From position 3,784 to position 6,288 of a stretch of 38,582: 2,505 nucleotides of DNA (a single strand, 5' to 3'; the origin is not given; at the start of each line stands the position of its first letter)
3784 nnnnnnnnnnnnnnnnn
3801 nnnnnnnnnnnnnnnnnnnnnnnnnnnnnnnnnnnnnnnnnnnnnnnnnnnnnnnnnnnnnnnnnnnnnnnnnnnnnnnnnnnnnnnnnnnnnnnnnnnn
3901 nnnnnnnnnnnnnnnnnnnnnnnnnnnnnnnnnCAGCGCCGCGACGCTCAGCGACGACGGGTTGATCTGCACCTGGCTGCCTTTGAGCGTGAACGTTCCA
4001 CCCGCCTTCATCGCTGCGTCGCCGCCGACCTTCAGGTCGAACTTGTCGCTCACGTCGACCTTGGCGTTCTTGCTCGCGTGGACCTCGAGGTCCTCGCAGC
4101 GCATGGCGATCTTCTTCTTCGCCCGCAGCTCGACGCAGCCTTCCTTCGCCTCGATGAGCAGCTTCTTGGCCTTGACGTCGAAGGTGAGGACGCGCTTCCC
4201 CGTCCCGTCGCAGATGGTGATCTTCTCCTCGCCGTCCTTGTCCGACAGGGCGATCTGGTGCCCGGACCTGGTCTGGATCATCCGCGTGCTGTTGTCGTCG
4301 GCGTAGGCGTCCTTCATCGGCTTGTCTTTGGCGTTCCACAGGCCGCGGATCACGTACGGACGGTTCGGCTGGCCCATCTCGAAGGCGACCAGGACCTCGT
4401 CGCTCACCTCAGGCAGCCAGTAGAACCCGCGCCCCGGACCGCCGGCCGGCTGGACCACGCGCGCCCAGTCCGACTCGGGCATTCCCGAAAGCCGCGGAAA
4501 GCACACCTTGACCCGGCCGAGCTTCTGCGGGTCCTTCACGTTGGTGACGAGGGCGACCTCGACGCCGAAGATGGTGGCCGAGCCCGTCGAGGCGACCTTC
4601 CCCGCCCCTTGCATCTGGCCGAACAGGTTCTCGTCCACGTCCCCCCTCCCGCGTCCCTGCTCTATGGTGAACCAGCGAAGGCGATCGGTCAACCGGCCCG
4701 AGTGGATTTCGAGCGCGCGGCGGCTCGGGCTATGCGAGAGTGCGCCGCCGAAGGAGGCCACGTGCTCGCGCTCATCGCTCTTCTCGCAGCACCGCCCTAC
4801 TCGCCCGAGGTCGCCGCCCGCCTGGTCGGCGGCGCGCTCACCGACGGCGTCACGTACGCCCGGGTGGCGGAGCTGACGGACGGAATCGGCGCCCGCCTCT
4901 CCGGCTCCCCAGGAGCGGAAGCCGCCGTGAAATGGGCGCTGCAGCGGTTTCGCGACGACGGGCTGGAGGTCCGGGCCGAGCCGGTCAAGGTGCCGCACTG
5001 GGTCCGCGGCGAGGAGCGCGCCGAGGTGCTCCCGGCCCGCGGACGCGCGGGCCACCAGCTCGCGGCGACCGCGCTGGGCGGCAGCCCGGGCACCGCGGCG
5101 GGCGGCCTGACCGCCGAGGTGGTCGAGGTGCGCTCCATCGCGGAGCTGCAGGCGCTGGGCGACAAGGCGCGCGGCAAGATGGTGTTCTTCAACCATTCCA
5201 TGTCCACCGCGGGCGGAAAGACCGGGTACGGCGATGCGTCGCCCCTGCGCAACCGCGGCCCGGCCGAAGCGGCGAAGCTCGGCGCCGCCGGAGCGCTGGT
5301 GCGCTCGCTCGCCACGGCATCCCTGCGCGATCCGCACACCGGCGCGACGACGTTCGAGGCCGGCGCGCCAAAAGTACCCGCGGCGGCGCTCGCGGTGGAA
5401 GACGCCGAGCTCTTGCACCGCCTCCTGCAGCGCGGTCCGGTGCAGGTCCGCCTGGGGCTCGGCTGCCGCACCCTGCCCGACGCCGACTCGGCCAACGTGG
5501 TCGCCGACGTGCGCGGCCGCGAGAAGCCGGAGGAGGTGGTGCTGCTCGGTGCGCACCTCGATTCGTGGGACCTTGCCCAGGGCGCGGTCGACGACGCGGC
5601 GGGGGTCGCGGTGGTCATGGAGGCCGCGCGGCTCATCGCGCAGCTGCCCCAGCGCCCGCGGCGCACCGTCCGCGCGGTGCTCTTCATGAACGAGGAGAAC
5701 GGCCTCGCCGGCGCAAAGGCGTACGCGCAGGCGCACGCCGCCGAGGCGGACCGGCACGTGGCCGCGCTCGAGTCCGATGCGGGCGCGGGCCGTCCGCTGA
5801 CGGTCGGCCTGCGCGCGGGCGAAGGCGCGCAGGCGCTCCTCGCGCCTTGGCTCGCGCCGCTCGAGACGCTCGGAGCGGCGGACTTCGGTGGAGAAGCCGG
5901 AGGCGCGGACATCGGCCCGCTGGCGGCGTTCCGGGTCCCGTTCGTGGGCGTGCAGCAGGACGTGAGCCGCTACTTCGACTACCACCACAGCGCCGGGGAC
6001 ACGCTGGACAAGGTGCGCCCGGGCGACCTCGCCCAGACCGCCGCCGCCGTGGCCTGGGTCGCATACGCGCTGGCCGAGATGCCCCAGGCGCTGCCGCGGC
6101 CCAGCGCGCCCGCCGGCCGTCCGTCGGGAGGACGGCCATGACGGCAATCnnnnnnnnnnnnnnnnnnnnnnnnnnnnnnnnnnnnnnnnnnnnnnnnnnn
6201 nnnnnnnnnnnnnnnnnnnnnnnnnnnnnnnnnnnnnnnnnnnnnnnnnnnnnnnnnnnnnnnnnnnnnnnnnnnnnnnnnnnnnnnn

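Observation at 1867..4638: Stand-alone gpV/gp5-type spike lacking a gp27 module, fused to a putative cell-wall hydrolase effector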

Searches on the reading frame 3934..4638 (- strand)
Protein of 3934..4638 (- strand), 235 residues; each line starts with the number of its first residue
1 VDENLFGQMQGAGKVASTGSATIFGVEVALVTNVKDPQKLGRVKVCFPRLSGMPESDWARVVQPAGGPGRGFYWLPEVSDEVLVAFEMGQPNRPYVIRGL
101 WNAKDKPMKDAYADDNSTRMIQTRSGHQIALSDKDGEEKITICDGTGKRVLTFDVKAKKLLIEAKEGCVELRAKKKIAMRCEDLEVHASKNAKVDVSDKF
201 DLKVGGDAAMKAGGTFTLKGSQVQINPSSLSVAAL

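Call 30: find_homologous_proteins(query=window:3934-4638:-, max_evalue=1e-10)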
Query seq(235 aa) (235 aa): 1062 proteins with E <= 1e-10 among 1722 candidates; the best 120 are listed.
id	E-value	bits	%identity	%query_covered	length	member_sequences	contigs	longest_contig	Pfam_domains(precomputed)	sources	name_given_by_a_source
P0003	7.1e-134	463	87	99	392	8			PF04717.19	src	-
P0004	3.4e-124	431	88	92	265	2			PF04717.19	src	-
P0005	4.8e-115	401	78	96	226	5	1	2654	PF04717.19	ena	-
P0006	1.8e-114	399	76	100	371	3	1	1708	PF04717.19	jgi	-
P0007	1.5e-103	363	71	98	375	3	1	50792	PF04717.19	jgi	jgi:phage baseplate assembly protein gpV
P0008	1.0e-102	361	72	94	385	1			PF04717.19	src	-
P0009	4.4e-102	359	74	92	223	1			PF04717.19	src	-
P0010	1.2e-101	357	87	77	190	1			PF04717.19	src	-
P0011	4.4e-101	355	81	83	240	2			PF04717.19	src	-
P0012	6.2e-98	345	67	97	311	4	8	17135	PF04717.19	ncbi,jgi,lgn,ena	-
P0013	2.9e-97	343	86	77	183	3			PF04717.19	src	-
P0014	3.6e-96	339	66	100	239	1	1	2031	PF04717.19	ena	-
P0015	7.2e-96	338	65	100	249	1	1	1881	PF04717.19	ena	-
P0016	2.3e-95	337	67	96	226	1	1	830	PF04717.19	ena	-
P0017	4.1e-94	333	67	96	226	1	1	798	PF04717.19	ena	-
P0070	1.1e-89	318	64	95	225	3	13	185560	PF04717.19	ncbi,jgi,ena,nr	ncbi:MAG TPA: phage baseplate assembly protein V [Myxococcales bacterium]|nr:phage baseplate assembl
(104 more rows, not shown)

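Call 32: find_encoding_contigs(protein=P0007, flank=10000, max_places=2)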
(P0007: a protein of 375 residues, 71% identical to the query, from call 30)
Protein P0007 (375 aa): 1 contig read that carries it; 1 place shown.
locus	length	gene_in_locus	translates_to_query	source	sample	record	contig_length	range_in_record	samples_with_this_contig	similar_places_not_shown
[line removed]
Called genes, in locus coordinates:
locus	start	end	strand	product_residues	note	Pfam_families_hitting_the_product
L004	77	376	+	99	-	PF04977:DivIC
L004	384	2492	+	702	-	PF01590:GAF, PF13185:GAF_2, PF00990:GGDEF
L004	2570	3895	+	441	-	PF13638:PIN_4, PF02562:PhoH, PF13245:AAA_19 (faint), PF13604:AAA_30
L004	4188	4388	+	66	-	-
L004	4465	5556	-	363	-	PF00781:DAGK_cat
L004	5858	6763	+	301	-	PF00106:adh_short (faint), PF01073:3Beta_HSD (weak), PF01370:Epimerase, PF04321:RmlD_sub_bind, PF05368:NmrA, PF13460:NAD_binding_10, PF16363:GDP_Man_Dehyd (weak)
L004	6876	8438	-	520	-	PF00171:Aldedh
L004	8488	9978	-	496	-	PF04389:Peptidase_M28, PF01546:Peptidase_M20 (weak)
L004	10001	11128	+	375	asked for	PF04717:Phage_base_V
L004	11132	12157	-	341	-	PF18426:Tli4_C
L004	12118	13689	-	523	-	PF07819:PGAP1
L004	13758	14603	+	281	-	PF02567:PhzC-PhzF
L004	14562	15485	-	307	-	-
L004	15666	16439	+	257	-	PF00877:NLPC_P60 (faint), PF05257:CHAP (weak)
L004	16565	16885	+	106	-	-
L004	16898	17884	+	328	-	PF00501:AMP-binding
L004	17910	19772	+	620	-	PF23545:Zn_ribbon_HMPTM, PF04055:Radical_SAM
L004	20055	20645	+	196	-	PF13505:OMP_b-brl (weak)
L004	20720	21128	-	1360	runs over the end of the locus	PF00082:Peptidase_S8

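Call 33: find_encoding_contigs(protein=P0070, flank=10000, max_places=2)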
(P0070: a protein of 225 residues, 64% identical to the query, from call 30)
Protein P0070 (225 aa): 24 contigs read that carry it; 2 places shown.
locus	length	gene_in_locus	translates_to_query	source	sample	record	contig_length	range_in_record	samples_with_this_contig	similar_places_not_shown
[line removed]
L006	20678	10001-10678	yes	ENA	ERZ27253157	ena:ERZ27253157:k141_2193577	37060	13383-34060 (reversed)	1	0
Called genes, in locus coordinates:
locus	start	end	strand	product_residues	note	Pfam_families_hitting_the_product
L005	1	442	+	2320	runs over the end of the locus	-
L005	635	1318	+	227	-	PF14065:Pvc16_N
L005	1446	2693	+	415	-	PF04984:Phage_sheath_1, PF17482:Phage_sheath_1C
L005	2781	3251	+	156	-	PF06841:Phage_T4_gp19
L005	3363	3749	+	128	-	-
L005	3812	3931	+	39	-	PF20546:DUF6760 (weak)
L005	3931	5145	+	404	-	PF04984:Phage_sheath_1, PF17482:Phage_sheath_1C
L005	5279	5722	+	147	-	PF06841:Phage_T4_gp19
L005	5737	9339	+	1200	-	-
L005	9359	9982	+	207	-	PF19266:CIS_tube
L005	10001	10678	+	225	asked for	PF04717:Phage_base_V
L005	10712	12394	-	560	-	PF12222:PNGaseA, PF25156:PNGase_A_C (weak)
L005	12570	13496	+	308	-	-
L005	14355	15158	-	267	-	PF03009:GDPD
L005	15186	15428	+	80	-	PF02416:TatA_B_E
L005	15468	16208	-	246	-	-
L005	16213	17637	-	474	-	PF13717:Zn_ribbon_4, PF13719:Zn_ribbon_5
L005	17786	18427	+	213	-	PF07879:PHB_acc_N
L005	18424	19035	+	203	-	-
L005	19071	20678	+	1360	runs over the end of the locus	PF00270:DEAD, PF04851:ResIII, PF00271:Helicase_C, PF22590:Cas3-like_C_2 (faint), PF19306:WHD_Lhr, PF08494:DEAD_assoc, PF23235:WHD_3rd_Lhr, PF23234:WHD_4th_Lhr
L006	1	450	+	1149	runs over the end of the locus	?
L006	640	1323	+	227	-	PF14065:Pvc16_N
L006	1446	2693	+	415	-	PF04984:Phage_sheath_1, PF17482:Phage_sheath_1C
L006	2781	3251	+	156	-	PF06841:Phage_T4_gp19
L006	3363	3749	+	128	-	-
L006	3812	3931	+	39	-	PF20546:DUF6760 (weak)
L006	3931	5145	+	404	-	PF04984:Phage_sheath_1, PF17482:Phage_sheath_1C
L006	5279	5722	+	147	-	PF06841:Phage_T4_gp19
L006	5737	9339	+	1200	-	-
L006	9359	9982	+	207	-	PF19266:CIS_tube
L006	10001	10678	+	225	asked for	PF04717:Phage_base_V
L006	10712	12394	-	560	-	PF12222:PNGaseA, PF25156:PNGase_A_C (weak)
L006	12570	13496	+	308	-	-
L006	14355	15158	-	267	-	PF03009:GDPD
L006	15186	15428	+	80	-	PF02416:TatA_B_E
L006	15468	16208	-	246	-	-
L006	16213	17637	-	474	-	PF13717:Zn_ribbon_4, PF13719:Zn_ribbon_5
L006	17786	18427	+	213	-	PF07879:PHB_acc_N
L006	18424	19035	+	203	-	-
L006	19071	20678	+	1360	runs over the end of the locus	PF00270:DEAD, PF04851:ResIII, PF00271:Helicase_C, PF22590:Cas3-like_C_2 (faint), PF19306:WHD_Lhr, PF08494:DEAD_assoc, PF23235:WHD_3rd_Lhr, PF23234:WHD_4th_Lhr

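Call 66: find_related_loci(query=window:3934-4638:-, collection=genome_contigs, flank=10000)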
Query seq(235 aa) (235 aa) in genome_contigs; peptide patterns used: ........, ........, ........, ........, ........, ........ (x = any residue, [..] = any of these).
160 stretches matched a pattern; 44 encode a relative of the query (tblastn E <= 1e-3); 44 distinct loci.
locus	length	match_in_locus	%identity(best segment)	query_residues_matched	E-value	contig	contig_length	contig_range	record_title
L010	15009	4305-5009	97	1-235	2e-157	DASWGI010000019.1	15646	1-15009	MAG TPA_asm: Myxococcales bacterium isolate SMAG_U2812 k141_1619575, whole genome shotgun sequence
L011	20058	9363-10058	92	1-232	5e-145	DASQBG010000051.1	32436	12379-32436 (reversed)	MAG TPA_asm: Myxococcales bacterium isolate SMAG_U11665 k141_1037267, whole genome shotgun sequence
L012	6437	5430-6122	87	1-231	7e-141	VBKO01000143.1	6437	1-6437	MAG: Deltaproteobacteria bacterium isolate DP_11 14_0927_12_40cm_scaffold_14164, whole genome shotgun sequence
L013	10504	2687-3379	88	1-231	3e-139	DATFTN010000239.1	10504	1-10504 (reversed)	MAG TPA_asm: Myxococcales bacterium isolate SMAG_U9411 k141_1768313, whole genome shotgun sequence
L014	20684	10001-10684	62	3-230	9e-95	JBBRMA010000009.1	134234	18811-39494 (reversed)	MAG: Myxococcales bacterium isolate La1_maxbin2.464 LA1C_X2.464_k141_1673726L_134234_cov_29.4796, whole genome shotgun s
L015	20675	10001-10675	63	3-227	2e-93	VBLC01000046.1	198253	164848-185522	MAG: Deltaproteobacteria bacterium isolate DP_25 14_0927_12_20cm_scaffold_75, whole genome shotgun sequence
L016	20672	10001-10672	63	3-226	1e-92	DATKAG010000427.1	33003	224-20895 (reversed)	MAG TPA_asm: Myxococcales bacterium isolate SMAG_U15199 k141_3098345, whole genome shotgun sequence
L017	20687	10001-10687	58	1-229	7e-91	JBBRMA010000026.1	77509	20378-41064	MAG: Myxococcales bacterium isolate La1_maxbin2.464 LA1C_X2.464_k141_1335760L_77509_cov_29.9913, whole genome shotgun se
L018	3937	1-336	99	124-235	4e-74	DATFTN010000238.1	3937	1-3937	MAG TPA_asm: Myxococcales bacterium isolate SMAG_U9411 k141_2292826, whole genome shotgun sequence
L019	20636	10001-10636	44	23-226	1e-51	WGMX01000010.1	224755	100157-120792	MAG: Anaerolineaceae bacterium isolate RI_313 c_000000037477, whole genome shotgun sequence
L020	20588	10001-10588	48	23-218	2e-49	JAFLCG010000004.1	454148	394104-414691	MAG: Anaerolineae bacterium isolate UWPOB_ANAER4 gnl_X_IEOCAAEP_4, whole genome shotgun sequence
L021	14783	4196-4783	43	23-226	5e-49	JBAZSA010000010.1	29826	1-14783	MAG: Desulfurivibrionaceae bacterium isolate SO_2017_GW1_161 NODE_6561_length_29826_cov_1.239166_OW334_2017, whole genom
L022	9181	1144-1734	44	22-226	3e-48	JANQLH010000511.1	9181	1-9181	MAG: SAR324 cluster bacterium isolate PL25a_bin.53 k99_4113520, whole genome shotgun sequence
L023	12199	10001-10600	40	23-222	2e-47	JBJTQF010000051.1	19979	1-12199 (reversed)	MAG: Myxococcota bacterium isolate samp_4448_VAMB_910 samp_4448_1915023, whole genome shotgun sequence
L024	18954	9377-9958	42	25-226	1e-44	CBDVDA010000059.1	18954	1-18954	MAG TPA_asm: uncultured bacterium isolate SRR22302374_binner23_Refined_48 genome assembly, contig: ERZ26661914.1593, who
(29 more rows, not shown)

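Call 68: search_protein_families(library=pfam, proteins=[L011:9363-11294:+, L017:10001-12445:+, L010:4305-5639:+], max_evalue=1)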
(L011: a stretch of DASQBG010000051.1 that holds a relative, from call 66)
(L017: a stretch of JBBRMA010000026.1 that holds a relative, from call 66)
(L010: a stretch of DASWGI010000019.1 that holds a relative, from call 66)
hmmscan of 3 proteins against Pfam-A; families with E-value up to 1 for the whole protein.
L011:9363-11294:+ (644 aa): 1 family
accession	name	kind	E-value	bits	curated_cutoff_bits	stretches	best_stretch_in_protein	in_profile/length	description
PF04717.18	Phage_base_V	-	1.2e-25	90.1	23.8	1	29-101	3-75/75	Type VI secretion system/phage-baseplate injector OB domain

L017:10001-12445:+ (815 aa): 3 families
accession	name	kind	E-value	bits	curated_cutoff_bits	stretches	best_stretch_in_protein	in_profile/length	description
PF04717.18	Phage_base_V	-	1.7e-24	86.4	23.8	1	28-101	2-75/75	Type VI secretion system/phage-baseplate injector OB domain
PF02369.22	Big_1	-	2.4e-05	24.8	34.9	1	405-446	18-64/93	Bacterial Ig-like domain (group 1)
PF08149.16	BING4CT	-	0.085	13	23.7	0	514-532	24-42/79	BING4CT (NUC141) domain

L010:4305-5639:+ (445 aa): 2 families
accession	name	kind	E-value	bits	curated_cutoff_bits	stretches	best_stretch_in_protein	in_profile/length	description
PF04717.18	Phage_base_V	-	2.8e-25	88.9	23.8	1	29-101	3-75/75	Type VI secretion system/phage-baseplate injector OB domain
PF13488.11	Gly-zipper_Omp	-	0.026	14.9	25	1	253-292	2-41/46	Glycine zipper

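Call 72: search_solved_structures(query=L005:5737-9336:+, max_evalue=1, show_alignments=0)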
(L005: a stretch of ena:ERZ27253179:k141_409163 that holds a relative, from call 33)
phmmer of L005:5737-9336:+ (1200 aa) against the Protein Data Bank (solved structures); distinct sequences matched with E-value up to 1: 0.

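Call 102: find_related_loci(query=window:3934-4638:-, collection=viral_contigs, flank=10000)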
Query seq(235 aa) (235 aa) in viral_contigs; peptide patterns used: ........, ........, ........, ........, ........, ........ (x = any residue, [..] = any of these).
7 stretches matched a pattern; 1 encode a relative of the query (tblastn E <= 1e-3); 1 distinct loci.
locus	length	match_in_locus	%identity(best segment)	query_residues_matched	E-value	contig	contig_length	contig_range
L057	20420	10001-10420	39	22-146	7e-19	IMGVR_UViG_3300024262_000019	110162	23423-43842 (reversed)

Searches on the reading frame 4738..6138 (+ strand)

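Call 27: search_protein_families(library=pfam, proteins=[window:4738-6138:+], max_evalue=0.01)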
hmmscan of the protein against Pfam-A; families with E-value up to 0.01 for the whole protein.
window:4738-6138:+ (467 aa): 3 families
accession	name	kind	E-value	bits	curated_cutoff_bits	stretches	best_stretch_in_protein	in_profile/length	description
PF04389.22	Peptidase_M28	-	3.5e-29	102.4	21.3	1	253-439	1-190/193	Peptidase family M28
PF01546.33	Peptidase_M20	-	3.3e-07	30.9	24.6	1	280-341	30-90/206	Peptidase family M20/M25/M40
PF05343.19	Peptidase_M42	-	0.0045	16.5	23.2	1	282-332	131-179/292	M42 glutamyl aminopeptidase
